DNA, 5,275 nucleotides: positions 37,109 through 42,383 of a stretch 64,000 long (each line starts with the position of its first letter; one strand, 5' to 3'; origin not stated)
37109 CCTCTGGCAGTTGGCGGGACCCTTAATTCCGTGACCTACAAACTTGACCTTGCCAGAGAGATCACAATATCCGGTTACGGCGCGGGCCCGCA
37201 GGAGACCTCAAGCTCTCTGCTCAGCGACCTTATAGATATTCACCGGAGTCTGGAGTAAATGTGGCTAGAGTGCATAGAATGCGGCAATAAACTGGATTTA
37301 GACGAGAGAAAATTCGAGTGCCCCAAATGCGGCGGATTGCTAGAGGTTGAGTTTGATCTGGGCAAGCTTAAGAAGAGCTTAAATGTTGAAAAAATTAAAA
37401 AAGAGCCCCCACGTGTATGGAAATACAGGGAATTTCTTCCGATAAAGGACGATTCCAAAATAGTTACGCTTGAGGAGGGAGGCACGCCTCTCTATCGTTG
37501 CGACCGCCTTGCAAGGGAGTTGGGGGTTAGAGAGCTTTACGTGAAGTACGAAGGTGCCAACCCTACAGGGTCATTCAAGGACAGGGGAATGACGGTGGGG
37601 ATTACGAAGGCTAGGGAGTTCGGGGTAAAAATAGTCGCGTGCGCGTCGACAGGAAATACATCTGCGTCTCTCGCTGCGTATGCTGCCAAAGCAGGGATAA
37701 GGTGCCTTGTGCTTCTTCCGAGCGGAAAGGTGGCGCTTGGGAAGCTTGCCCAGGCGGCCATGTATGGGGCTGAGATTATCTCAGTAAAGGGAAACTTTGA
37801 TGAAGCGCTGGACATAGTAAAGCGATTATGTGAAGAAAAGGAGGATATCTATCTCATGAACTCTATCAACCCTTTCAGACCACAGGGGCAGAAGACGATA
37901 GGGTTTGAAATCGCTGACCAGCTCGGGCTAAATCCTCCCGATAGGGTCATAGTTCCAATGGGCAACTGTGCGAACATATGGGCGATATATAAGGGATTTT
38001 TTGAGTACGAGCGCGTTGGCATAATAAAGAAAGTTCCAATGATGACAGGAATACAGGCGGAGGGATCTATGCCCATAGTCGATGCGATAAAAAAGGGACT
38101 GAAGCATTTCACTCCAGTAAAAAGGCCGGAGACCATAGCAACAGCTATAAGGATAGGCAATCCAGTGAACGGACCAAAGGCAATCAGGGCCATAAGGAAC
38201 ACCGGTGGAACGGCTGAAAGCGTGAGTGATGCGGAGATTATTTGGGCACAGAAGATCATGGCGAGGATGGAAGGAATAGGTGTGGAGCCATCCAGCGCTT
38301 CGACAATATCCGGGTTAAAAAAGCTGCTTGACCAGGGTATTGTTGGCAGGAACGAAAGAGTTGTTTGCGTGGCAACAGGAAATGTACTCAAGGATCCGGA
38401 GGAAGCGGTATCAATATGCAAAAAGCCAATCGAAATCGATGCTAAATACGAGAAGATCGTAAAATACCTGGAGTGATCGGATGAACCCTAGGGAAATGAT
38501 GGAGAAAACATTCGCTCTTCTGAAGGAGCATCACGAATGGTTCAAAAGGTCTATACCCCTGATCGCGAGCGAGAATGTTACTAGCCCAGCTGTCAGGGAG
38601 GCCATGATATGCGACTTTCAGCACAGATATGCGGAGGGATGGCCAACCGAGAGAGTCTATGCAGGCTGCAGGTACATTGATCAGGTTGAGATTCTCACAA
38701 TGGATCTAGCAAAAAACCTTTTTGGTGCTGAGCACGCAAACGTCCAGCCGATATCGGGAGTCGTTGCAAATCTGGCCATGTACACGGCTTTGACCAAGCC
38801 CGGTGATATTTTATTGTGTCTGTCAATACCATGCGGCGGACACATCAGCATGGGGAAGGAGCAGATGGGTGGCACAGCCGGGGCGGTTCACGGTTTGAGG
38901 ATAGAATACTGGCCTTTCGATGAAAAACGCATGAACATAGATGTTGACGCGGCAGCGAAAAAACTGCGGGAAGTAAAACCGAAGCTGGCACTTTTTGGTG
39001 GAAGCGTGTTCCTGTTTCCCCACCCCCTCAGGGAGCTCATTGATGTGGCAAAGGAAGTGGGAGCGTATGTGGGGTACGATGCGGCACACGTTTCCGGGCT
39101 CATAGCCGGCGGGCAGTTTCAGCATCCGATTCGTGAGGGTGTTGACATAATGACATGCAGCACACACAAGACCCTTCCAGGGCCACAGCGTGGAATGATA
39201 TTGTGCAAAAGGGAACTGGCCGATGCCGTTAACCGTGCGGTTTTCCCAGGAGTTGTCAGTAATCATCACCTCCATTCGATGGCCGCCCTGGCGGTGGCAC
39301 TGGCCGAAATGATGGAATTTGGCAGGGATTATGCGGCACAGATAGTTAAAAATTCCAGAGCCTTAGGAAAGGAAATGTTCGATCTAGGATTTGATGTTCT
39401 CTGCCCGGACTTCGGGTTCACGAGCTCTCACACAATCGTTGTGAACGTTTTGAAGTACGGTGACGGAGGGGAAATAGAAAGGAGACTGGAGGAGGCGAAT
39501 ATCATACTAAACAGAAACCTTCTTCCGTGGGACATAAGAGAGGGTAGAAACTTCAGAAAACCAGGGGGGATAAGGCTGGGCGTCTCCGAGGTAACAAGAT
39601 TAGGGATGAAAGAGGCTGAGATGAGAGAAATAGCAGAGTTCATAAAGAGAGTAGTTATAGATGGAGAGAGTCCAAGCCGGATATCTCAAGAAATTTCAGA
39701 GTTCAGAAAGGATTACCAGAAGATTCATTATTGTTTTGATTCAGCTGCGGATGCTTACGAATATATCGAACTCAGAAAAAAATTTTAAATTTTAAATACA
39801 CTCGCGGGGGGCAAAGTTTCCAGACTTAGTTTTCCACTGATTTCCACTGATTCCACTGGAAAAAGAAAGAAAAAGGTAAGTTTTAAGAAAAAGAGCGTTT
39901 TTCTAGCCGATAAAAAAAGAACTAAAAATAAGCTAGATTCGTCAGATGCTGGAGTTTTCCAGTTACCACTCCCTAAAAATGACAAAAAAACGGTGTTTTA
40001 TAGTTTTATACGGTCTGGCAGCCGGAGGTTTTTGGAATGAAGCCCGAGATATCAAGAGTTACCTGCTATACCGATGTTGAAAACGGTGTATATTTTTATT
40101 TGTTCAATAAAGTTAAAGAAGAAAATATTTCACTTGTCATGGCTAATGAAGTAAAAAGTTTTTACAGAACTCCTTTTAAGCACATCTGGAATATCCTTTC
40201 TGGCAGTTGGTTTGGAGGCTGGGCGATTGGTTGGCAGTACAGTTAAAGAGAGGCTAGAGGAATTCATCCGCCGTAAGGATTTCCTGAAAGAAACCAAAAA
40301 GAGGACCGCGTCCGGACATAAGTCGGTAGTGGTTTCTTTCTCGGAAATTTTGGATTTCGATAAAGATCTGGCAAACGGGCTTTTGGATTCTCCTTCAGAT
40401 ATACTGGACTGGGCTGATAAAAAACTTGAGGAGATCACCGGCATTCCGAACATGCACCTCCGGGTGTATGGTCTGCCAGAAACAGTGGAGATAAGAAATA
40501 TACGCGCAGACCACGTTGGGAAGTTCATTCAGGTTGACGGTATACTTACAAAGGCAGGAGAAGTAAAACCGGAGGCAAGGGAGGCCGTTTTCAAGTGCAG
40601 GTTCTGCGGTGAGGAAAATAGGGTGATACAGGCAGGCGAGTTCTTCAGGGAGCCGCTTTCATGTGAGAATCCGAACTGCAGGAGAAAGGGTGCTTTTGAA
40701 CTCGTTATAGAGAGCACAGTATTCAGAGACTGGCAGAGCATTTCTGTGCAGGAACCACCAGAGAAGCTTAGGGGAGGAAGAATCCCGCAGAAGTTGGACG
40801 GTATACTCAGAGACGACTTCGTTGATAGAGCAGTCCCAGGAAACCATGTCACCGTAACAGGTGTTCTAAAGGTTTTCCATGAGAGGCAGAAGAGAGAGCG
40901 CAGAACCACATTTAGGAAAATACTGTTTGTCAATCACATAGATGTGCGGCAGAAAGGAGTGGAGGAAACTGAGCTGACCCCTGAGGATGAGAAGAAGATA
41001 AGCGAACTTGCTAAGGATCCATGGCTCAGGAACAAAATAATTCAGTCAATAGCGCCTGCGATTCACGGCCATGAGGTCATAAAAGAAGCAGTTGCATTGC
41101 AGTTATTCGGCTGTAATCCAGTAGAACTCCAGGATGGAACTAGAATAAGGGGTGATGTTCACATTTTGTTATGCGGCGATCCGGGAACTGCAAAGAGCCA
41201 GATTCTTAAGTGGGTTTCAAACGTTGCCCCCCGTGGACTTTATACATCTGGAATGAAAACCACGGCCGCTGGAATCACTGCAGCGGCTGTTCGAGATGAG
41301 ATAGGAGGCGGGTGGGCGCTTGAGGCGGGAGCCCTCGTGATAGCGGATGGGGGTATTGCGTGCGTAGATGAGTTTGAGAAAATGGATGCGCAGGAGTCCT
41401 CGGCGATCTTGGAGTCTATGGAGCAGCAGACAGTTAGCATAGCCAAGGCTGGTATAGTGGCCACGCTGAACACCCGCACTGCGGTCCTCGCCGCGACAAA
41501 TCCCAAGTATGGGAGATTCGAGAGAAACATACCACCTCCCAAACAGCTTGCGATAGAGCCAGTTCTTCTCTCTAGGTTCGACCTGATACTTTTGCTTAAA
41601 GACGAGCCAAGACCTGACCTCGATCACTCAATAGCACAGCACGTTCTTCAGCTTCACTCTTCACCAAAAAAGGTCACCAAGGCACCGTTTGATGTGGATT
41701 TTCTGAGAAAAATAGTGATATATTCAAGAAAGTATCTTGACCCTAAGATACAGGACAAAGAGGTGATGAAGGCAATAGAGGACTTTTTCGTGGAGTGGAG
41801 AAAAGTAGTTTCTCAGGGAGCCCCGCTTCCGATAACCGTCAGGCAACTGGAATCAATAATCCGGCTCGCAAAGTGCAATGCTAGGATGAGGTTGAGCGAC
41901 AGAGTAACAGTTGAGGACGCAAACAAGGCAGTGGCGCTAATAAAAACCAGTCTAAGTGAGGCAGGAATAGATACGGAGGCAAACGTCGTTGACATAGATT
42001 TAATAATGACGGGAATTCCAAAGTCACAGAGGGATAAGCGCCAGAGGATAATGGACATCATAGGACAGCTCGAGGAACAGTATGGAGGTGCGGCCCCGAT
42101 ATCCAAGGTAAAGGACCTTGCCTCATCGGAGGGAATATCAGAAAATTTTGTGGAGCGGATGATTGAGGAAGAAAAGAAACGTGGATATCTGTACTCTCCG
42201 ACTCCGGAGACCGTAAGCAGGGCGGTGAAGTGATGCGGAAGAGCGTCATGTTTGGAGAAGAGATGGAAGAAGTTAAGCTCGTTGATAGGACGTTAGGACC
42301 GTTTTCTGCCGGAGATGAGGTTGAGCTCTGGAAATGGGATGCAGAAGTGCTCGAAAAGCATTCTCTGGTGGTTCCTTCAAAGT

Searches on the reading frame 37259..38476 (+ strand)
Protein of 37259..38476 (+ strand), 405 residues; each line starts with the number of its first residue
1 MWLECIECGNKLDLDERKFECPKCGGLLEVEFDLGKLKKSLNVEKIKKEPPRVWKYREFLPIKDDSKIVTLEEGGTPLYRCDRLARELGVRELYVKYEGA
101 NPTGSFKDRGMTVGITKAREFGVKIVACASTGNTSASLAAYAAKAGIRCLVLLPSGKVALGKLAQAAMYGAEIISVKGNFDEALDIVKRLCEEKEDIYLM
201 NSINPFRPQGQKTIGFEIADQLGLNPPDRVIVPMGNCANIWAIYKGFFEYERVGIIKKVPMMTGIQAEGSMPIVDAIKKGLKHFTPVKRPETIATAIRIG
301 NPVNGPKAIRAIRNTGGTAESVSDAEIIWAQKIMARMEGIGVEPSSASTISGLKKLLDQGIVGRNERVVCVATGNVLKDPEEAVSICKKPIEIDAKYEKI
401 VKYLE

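Call 28: search_protein_families(library=pfam, proteins=[window:37259-38476:+], max_evalue=0.00001)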
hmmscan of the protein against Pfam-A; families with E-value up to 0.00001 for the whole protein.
window:37259-38476:+ (405 aa): 1 family
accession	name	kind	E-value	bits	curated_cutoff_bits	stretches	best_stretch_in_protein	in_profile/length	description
PF00291.31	PALP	-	4.5e-79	266.3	35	1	69-374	1-295/295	Pyridoxal-phosphate dependent enzyme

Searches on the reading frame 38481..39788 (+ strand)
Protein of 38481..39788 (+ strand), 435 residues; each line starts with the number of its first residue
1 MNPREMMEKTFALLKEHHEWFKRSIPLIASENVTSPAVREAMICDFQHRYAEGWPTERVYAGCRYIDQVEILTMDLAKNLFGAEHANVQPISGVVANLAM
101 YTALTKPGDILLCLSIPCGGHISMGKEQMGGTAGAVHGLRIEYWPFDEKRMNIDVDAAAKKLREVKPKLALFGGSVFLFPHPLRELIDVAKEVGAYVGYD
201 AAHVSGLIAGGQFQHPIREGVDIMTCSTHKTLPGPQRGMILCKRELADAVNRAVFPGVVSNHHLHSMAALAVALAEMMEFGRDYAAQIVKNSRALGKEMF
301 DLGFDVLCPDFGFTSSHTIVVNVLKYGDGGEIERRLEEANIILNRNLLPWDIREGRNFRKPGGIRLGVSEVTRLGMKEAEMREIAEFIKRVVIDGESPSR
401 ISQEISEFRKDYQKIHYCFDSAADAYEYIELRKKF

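Call 28: search_protein_families(library=pfam, proteins=[window:38481-39788:+], max_evalue=0.00001)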
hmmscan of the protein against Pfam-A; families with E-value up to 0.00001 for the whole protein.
window:38481-39788:+ (435 aa): 2 families
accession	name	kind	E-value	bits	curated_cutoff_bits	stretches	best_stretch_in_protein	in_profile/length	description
PF00464.25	SHMT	-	1e-80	271.7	27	1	9-388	7-399/399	Serine hydroxymethyltransferase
PF00155.27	Aminotran_1_2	-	2.9e-07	30.5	19.7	1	29-313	14-304/361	Aminotransferase class I and II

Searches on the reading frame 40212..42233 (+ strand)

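Call 28: search_protein_families(library=pfam, proteins=[window:40212-42233:+], max_evalue=0.00001)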
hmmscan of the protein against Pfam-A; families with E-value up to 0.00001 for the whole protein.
window:40212-42233:+ (673 aa): 6 families
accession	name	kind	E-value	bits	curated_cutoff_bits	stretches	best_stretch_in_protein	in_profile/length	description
PF00493.29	MCM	-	5e-90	301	23.3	1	259-482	1-224/224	MCM P-loop domain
PF17207.9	MCM_OB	-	1.3e-35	122.3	24.8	1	94-221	2-124/126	MCM OB domain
PF17855.7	MCM_lid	-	2.9e-21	76.2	27.4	1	496-581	1-87/87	MCM AAA-lid domain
PF01078.27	Mg_chelatase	-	5.6e-08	32.9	20.3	0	364-431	91-158/207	Magnesium chelatase, subunit ChlI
PF21120.3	MCM_WH_arc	-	8.7e-08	32.5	26.1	1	608-664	1-58/63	Archaeal MCM, winged-helix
PF07726.17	AAA_3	-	5.6e-06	26.7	27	0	317-431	1-112/131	ATPase family associated with various cellular activities (AAA)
